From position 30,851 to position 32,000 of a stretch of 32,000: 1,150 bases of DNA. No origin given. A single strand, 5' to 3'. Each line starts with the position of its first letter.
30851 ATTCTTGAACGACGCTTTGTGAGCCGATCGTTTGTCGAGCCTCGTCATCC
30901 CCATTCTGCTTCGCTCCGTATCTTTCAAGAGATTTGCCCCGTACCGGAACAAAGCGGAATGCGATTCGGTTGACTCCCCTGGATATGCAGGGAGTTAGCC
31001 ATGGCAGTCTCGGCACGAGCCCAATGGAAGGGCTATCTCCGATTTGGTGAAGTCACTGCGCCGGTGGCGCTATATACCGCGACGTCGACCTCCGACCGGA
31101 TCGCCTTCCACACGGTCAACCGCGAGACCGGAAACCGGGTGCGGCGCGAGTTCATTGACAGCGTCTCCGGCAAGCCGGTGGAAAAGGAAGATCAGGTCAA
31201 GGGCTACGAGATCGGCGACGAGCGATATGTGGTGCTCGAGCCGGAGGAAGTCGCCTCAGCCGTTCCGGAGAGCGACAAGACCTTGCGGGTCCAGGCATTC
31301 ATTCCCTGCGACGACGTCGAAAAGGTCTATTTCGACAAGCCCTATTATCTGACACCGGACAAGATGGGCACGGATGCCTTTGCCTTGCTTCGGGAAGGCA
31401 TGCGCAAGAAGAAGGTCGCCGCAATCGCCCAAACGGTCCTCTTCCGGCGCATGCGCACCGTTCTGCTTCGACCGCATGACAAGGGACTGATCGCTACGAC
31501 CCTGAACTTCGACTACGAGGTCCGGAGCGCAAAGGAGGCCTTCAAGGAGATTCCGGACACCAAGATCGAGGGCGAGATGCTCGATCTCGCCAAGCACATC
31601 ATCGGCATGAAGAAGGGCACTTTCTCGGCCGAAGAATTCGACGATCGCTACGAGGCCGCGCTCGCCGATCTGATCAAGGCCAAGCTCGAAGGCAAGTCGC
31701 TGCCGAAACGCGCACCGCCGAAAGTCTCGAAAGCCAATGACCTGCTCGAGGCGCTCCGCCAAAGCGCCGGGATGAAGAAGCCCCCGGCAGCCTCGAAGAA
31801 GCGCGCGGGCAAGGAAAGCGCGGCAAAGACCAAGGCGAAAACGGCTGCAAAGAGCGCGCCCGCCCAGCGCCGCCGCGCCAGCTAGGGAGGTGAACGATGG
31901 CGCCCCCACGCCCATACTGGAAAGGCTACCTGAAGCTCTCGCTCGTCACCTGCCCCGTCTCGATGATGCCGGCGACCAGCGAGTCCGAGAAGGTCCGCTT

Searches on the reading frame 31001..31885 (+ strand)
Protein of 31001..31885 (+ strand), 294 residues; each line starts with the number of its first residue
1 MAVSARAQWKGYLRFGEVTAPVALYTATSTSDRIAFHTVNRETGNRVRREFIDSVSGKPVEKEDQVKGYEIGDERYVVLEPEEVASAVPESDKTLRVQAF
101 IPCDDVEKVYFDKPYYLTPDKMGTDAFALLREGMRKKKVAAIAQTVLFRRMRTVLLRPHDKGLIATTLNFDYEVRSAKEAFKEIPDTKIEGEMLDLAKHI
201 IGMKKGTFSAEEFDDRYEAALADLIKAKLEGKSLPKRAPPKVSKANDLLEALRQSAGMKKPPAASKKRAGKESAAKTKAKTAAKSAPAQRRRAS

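Call 13: search_protein_families(library=pfam, max_evalue=0.01, proteins=[window:31001-31885:+])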
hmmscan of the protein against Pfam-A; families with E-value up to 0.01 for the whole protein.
window:31001-31885:+ (294 aa): 1 family
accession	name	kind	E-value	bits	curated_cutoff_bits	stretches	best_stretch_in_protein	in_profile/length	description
PF02735.22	Ku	-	8e-48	163.3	25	1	15-195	2-189/190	Ku70/Ku80 beta-barrel domain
